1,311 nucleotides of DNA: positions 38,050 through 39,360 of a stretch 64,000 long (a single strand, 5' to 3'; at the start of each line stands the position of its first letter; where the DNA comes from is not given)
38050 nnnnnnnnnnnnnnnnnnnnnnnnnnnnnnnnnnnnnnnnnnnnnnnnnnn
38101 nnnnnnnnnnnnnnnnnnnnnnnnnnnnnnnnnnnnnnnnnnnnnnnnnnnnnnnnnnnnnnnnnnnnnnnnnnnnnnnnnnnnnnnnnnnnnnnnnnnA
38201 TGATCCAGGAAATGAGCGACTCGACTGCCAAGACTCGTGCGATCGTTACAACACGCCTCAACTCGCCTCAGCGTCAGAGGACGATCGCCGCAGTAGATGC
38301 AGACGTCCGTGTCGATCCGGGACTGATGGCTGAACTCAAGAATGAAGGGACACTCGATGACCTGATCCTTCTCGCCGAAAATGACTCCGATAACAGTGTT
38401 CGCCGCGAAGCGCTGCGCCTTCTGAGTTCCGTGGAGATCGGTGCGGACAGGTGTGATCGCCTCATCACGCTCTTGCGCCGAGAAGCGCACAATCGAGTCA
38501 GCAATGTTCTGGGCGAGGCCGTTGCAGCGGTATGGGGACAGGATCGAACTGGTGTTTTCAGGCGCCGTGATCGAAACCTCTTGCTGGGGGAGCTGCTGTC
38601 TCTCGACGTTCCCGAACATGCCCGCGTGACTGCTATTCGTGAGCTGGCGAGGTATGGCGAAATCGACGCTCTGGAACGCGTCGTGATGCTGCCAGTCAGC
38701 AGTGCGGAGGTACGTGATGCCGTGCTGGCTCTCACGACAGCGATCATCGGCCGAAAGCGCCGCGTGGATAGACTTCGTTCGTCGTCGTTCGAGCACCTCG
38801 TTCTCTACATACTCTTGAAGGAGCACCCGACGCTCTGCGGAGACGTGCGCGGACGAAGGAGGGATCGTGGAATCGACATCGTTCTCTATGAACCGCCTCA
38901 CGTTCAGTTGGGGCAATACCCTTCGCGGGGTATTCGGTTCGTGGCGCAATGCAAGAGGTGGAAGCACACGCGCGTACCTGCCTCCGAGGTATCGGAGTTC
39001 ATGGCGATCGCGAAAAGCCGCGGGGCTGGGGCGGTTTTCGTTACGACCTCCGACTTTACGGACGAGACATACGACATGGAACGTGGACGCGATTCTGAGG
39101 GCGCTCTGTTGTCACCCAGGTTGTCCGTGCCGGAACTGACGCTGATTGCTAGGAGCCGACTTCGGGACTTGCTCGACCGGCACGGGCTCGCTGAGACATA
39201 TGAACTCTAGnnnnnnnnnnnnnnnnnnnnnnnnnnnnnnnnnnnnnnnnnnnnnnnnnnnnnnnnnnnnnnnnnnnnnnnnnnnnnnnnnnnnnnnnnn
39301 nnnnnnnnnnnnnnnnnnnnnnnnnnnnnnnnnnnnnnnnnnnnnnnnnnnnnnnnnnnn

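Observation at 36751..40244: Lower-GC nuclease island: PD-(D/E)xK protein, HEAT-Mrr fusion and an Rpn-family nuclease (candidate defence cassette)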

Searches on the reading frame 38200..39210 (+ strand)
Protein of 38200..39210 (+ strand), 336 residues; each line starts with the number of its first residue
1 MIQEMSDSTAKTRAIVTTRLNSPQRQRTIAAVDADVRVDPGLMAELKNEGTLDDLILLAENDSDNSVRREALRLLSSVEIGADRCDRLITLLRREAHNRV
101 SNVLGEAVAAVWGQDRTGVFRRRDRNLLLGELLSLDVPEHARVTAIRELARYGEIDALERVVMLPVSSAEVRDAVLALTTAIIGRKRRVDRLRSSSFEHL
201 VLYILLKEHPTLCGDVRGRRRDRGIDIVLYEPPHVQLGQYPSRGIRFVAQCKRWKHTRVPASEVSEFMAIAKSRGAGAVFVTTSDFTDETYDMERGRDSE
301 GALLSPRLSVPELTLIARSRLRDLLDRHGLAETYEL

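Call 4: search_protein_families(library=pfam, proteins=[window:38200-39210:+], max_evalue=1)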
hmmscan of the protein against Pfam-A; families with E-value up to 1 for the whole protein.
window:38200-39210:+ (336 aa): 2 families
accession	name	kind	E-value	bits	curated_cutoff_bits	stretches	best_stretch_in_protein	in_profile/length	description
PF04471.18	Mrr_cat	-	7.1e-13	49.1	21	1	190-296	2-99/115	Restriction endonuclease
PF13646.12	HEAT_2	-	9.5e-05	23.1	27.7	1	43-107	24-86/88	HEAT repeats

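Call 5: search_protein_families(library=padloc, proteins=[window:38200-39210:+], max_evalue=1)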
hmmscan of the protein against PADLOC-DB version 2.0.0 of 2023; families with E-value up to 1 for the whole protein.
window:38200-39210:+ (336 aa): 4 families
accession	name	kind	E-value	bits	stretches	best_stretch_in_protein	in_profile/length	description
PDLC04806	PDC-S02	-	0.00013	19.4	1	188-293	181-279/324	-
PDLC04819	PDC-S02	-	0.00045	17.6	1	186-296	190-290/334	-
PDLC03657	mREase_IV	-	0.0077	13.6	1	248-292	224-270/317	Type IV methyl-directed restriction enzyme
PDLC04715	PDC-M58A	-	0.0084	14.1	1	192-294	7-107/154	-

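Call 6: search_protein_families(library=ncbifam, proteins=[window:38200-39210:+], max_evalue=1)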
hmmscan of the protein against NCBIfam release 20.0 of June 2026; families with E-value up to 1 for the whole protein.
window:38200-39210:+ (336 aa): 1 family
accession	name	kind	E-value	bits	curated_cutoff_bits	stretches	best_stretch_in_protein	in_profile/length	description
TIGR00709.1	dat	subfamily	0.088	11.4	401.6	0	201-242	340-380/442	diaminobutyrate--2-oxoglutarate transaminase family protein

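Call 12: find_homologous_proteins(query=window:38200-39210:+)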
Query window:38200-39210:+ (336 aa): 3 proteins with E <= 0.001 among 8000 candidates.
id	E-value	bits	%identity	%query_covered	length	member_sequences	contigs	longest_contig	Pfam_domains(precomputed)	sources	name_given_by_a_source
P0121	9.4e-209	710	100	99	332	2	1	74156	PF04471.19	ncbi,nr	ncbi:MAG: restriction endonuclease [Deltaproteobacteria bacterium]|nr:restriction endonuclease [Delt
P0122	2.5e-141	489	74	93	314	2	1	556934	PF04471.19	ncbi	-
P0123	7.7e-137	474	73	91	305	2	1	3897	PF04471.19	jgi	jgi:hypothetical protein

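Call 14: find_encoding_contigs(protein=P0122, flank=10000, max_places=4)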
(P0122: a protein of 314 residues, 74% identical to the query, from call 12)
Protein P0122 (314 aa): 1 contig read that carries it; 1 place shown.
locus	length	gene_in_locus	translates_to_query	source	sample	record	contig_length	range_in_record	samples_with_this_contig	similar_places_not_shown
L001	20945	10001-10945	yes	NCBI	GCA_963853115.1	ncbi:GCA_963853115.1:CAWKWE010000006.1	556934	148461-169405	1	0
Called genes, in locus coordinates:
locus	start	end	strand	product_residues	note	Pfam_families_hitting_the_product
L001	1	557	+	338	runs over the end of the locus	PF00005:ABC_tran, PF13304:AAA_21 (faint)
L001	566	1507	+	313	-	PF12679:ABC2_membrane_2, PF12730:ABC2_membrane_4 (weak), PF13346:ABC2_membrane_5 (weak), PF12698:ABC2_membrane_3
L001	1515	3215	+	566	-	PF23355:IFT52_GIFT (faint), PF23357:DUF7088, PF09822:ABC_transp_aux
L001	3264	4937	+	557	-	-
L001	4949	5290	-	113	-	PF00589:Phage_integrase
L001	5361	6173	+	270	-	-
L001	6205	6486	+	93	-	-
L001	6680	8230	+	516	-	PF13391:HNH_2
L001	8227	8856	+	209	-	-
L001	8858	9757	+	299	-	-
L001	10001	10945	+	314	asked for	PF04471:Mrr_cat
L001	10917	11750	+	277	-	-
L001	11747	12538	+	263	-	PF09720:Unstab_antitox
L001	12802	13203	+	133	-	PF01909:NTP_transf_2, PF18765:Polbeta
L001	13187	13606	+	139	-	PF05168:HEPN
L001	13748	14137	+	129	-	-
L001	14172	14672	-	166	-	PF00583:Acetyltransf_1, PF13673:Acetyltransf_10 (weak), PF13508:Acetyltransf_7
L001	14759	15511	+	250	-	PF05685:Uma2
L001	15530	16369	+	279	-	PF05685:Uma2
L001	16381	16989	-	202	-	PF13640:2OG-FeII_Oxy_3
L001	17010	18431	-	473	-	PF02397:Bac_transf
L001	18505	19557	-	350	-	PF13557:Phenol_MetA_deg (faint)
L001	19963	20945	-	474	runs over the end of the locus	PF00069:Pkinase, PF01636:APH (faint), PF07714:PK_Tyr_Ser-Thr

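Call 15: find_encoding_contigs(protein=P0123, flank=10000, max_places=4)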
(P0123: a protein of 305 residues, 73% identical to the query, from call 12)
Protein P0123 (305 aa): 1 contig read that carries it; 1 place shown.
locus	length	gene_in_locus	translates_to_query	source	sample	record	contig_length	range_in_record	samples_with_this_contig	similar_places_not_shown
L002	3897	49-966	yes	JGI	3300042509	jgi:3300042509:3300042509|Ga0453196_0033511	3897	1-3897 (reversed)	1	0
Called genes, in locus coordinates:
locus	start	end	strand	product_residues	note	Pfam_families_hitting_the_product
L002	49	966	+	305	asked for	PF04471:Mrr_cat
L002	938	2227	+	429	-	PF11617:Cu-binding_MopE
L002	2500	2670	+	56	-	-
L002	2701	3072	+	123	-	-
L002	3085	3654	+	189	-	-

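Call 28: search_protein_representatives(protein=window:38200-39210:+)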
Query: 336 residues. Proteins with E-value up to 0.001 (for the whole library): 44; up to 1e-10: 14; up to 1e-30: 1. The best 44 are listed.
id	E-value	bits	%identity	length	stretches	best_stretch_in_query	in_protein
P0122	8.1e-142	488.5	74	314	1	26-336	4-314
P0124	4.5e-22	95.3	35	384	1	101-290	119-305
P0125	4.2e-21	92.0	36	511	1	68-286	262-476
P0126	7.5e-17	78.1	32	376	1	53-292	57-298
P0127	1.5e-16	77.1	33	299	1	52-292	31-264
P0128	6.9e-15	71.7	33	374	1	50-292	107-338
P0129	4.2e-14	69.1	29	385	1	67-296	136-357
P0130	8.4e-13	64.8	36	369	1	136-293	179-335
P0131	2.8e-12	63.1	35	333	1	64-228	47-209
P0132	1.2e-11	61.0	25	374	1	42-292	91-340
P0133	2.4e-11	60.0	31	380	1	104-305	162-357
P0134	2.9e-11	59.7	29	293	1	62-297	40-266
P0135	3.0e-11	59.7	34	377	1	125-289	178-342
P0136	6.0e-11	58.7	26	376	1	57-290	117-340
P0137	1.6e-10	57.4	33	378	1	38-297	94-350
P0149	1.8e-07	47.3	23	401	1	42-288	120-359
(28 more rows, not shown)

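Call 30: search_protein_families(library=pfam, proteins=[P0124, P0125, P0126, P0127, P0128, P0129, P0132, P0136, P0137, P0149], max_evalue=0.01)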
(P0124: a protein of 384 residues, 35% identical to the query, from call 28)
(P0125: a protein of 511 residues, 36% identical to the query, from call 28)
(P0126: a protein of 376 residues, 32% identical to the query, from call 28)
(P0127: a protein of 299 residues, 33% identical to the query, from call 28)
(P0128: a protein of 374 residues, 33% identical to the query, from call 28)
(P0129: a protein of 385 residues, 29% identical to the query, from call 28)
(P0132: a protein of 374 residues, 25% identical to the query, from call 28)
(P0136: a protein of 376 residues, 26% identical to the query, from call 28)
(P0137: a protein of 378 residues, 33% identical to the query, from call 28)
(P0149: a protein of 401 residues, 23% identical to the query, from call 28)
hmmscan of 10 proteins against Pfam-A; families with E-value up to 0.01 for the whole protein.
P0124 (384 aa): 1 family
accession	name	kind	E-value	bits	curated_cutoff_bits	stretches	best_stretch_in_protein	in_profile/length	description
PF04471.18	Mrr_cat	-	3.6e-10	40.4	21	1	207-304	2-92/115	Restriction endonuclease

P0125 (511 aa): 1 family
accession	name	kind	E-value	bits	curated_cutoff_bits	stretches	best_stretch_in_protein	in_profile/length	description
PF04471.18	Mrr_cat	-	3e-10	40.7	21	1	384-501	2-115/115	Restriction endonuclease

P0126 (376 aa): 2 families
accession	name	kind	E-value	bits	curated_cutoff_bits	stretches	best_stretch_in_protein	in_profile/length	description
PF04471.18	Mrr_cat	-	2.6e-12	47.3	21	1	198-293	2-90/115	Restriction endonuclease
PF10356.15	RRG7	-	0.0073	16.2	22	0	205-236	9-40/185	Required for respiratory growth protein 7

P0127 (299 aa): 5 families
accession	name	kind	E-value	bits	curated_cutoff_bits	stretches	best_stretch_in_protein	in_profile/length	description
PF04471.18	Mrr_cat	-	3.5e-26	92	21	1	167-284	4-115/115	Restriction endonuclease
PF22722.2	NA-iREase1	-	9.4e-11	42.1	27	1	172-268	1-90/106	NACHT-associated inactive Restriction Endonuclease 1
PF10356.15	RRG7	-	4.5e-05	23.4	22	1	165-204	2-42/185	Required for respiratory growth protein 7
PF13156.12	Mrr_cat_2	-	0.00024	21.4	22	1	195-266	28-95/127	Restriction endonuclease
PF13646.12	HEAT_2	-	0.001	19.7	27.7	0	33-88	3-56/88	HEAT repeats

P0128 (374 aa): 5 families
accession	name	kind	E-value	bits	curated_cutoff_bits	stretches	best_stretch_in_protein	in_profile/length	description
PF04471.18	Mrr_cat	-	9.4e-27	93.9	21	1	239-357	3-113/115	Restriction endonuclease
PF13646.12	HEAT_2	-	1.2e-11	45.2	27.7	1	89-158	17-82/88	HEAT repeats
PF22722.2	NA-iREase1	-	1.9e-08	34.7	27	1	245-357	1-106/106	NACHT-associated inactive Restriction Endonuclease 1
PF13156.12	Mrr_cat_2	-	9.4e-06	26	22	1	249-353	10-108/127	Restriction endonuclease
PF02985.28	HEAT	-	0.0041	17.7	23.5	0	180-204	6-30/31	HEAT repeat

P0129 (385 aa): 4 families
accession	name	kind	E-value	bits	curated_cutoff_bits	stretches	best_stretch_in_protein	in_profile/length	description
PF04471.18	Mrr_cat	-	5.3e-27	94.7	21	1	256-372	4-115/115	Restriction endonuclease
PF22722.2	NA-iREase1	-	8.8e-13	48.6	27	1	265-370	5-103/106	NACHT-associated inactive Restriction Endonuclease 1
PF13156.12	Mrr_cat_2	-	4.7e-06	26.9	22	1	284-368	28-110/127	Restriction endonuclease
PF13646.12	HEAT_2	-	0.00011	22.8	27.7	0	174-227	20-69/88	HEAT repeats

P0132 (374 aa): 5 families
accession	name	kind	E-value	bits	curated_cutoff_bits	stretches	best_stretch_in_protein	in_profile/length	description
PF04471.18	Mrr_cat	-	5.8e-21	75.2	21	1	241-359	3-114/115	Restriction endonuclease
PF13156.12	Mrr_cat_2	-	9.8e-10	38.8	22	1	266-345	23-99/127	Restriction endonuclease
PF13646.12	HEAT_2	-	2.5e-08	34.5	27.7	1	146-222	9-80/88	HEAT repeats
PF22722.2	NA-iREase1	-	3.9e-08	33.7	27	1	265-351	17-99/106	NACHT-associated inactive Restriction Endonuclease 1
PF02985.28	HEAT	-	0.0032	18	23.5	0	180-203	5-28/31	HEAT repeat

P0136 (376 aa): 5 families
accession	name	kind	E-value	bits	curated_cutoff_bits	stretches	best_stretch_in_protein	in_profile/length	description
PF04471.18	Mrr_cat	-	1.1e-30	106.5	21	1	245-362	4-115/115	Restriction endonuclease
PF22722.2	NA-iREase1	-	1.4e-15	57.6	27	1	250-358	1-104/106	NACHT-associated inactive Restriction Endonuclease 1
PF13156.12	Mrr_cat_2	-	1e-08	35.5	22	1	272-360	27-112/127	Restriction endonuclease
PF13646.12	HEAT_2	-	2.6e-07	31.3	27.7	1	85-159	7-78/88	HEAT repeats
PF10356.15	RRG7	-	0.0047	16.8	22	0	289-326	80-116/185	Required for respiratory growth protein 7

P0137 (378 aa): 3 families
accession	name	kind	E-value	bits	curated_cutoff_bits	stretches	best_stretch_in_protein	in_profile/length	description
PF04471.18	Mrr_cat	-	1.5e-26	93.2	21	1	246-365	4-115/115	Restriction endonuclease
PF22722.2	NA-iREase1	-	1.9e-08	34.6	27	1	251-361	1-104/106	NACHT-associated inactive Restriction Endonuclease 1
PF13156.12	Mrr_cat_2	-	0.00049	20.4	22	1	272-363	25-112/127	Restriction endonuclease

P0149 (401 aa): 5 families
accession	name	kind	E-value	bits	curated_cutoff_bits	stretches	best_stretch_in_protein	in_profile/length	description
PF04471.18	Mrr_cat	-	1.5e-29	102.9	21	1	265-382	3-114/115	Restriction endonuclease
PF22722.2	NA-iREase1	-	7e-16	58.6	27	1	271-375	1-100/106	NACHT-associated inactive Restriction Endonuclease 1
PF13156.12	Mrr_cat_2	-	4.1e-07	30.4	22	1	291-367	25-98/127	Restriction endonuclease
PF13646.12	HEAT_2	-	0.00012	22.7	27.7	0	167-247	4-81/88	HEAT repeats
PF11838.14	ERAP1_C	-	0.00043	20.2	38.2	1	43-152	95-206/318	ERAP1-like C-terminal domain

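Call 41: search_protein_families(library=phrogs, proteins=[window:38200-39210:+], max_evalue=0.01)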
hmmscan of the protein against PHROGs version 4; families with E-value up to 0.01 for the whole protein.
window:38200-39210:+ (336 aa): 1 family
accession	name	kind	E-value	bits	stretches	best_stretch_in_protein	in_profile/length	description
phrog_33422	-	unknown function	0.00012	22.6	1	218-298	136-206/220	-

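Call 52: find_encoding_contigs(protein=P0128, flank=6000, max_places=4)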
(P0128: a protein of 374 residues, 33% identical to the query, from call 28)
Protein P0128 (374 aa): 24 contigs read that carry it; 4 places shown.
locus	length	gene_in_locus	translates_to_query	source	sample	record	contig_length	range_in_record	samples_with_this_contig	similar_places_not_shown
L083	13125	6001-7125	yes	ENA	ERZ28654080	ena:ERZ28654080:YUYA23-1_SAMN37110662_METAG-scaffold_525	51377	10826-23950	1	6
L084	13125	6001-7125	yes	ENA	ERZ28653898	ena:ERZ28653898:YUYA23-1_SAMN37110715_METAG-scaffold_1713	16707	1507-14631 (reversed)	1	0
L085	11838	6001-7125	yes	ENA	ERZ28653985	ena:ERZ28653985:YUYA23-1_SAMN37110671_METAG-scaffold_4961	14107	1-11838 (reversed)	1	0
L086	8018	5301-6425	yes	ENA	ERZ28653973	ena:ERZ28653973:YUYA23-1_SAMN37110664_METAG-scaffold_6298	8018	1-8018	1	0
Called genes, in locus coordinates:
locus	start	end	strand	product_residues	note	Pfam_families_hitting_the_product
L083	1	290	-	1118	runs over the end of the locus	PF00069:Pkinase, PF07714:PK_Tyr_Ser-Thr, PF07719:TPR_2 (faint), PF13374:TPR_10 (faint), PF13424:TPR_12 (faint), PF13181:TPR_8 (faint), PF00515:TPR_1 (weak)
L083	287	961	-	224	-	PF19955:EAD1, PF16697:Yop-YscD_cpl, PF00498:FHA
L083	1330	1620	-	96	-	-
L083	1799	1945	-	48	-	-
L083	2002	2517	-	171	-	-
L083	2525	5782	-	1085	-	PF00400:WD40, PF23381:Beta-prop_IFT122_1st, PF24105:Beta-prop_CAF1B_HIR1, PF24805:EIF3I, PF24814:WD40_Prp19, PF24817:WD40_WDHD1_1st, PF25172:Beta-prop_WDR3_2nd, PF25173:Beta-prop_WDR3_1st, +51 more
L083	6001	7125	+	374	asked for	PF13646:HEAT_2 (faint), PF04471:Mrr_cat, PF13156:Mrr_cat_2 (weak), PF22722:NA-iREase1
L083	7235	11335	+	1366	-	PF02037:SAP (weak), PF00176:SNF2-rel_dom, PF00271:Helicase_C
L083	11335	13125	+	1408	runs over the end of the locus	PF07669:Eco57I, PF20473:MmeI_Mtase (weak), PF20466:MmeI_TRD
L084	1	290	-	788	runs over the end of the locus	?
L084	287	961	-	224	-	PF19955:EAD1, PF16697:Yop-YscD_cpl, PF00498:FHA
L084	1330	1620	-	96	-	-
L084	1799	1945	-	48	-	-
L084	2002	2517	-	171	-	-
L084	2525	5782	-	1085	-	PF00400:WD40, PF23381:Beta-prop_IFT122_1st, PF24105:Beta-prop_CAF1B_HIR1, PF24805:EIF3I, PF24814:WD40_Prp19, PF24817:WD40_WDHD1_1st, PF25172:Beta-prop_WDR3_2nd, PF25173:Beta-prop_WDR3_1st, +51 more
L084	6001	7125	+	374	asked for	PF13646:HEAT_2 (faint), PF04471:Mrr_cat, PF13156:Mrr_cat_2 (weak), PF22722:NA-iREase1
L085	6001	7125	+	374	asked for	PF13646:HEAT_2 (faint), PF04471:Mrr_cat, PF13156:Mrr_cat_2 (weak), PF22722:NA-iREase1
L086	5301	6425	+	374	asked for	PF13646:HEAT_2 (faint), PF04471:Mrr_cat, PF13156:Mrr_cat_2 (weak), PF22722:NA-iREase1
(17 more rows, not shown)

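Call 53: find_encoding_contigs(protein=P0124, flank=6000, max_places=4)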
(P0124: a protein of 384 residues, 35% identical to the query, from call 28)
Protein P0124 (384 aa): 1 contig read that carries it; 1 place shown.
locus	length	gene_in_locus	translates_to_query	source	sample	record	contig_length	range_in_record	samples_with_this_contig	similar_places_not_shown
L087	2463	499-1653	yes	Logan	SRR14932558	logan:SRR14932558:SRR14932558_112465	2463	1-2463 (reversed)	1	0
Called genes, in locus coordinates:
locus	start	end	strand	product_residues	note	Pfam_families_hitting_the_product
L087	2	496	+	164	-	?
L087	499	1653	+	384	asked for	PF04471:Mrr_cat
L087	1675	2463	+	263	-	?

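Call 76: search_protein_families(library=pfam, proteins=[L001:8858-9754:+, L001:10917-11747:+], max_evalue=0.01)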
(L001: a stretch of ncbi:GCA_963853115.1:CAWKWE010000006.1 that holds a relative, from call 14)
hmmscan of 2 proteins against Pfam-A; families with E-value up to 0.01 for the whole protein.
L001:8858-9754:+ (299 aa): 0 families

L001:10917-11747:+ (277 aa): 0 families

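Call 85: find_related_loci(query=A6, collection=metagenome_contigs, flank=6000)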
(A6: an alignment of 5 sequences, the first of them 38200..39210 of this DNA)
Query A6 (336 aa) in metagenome_contigs; peptide patterns used: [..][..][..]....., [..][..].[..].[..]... (x = any residue, [..] = any of these).
384 stretches matched a pattern; 7 encode a relative of the query (tblastn E <= 1e-3); 7 distinct loci.
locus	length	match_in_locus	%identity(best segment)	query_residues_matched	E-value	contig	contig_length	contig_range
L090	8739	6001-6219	31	215-297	1e-8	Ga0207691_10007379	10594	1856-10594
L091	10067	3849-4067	31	215-297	1e-8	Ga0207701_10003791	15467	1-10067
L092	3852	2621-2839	31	215-297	1e-8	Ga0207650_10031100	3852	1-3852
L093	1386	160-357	33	225-300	5e-8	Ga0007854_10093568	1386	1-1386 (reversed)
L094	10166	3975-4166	37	214-287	5e-7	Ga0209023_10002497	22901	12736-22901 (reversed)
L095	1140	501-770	31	192-289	2e-6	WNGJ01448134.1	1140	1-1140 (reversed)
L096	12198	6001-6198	32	238-293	1e-5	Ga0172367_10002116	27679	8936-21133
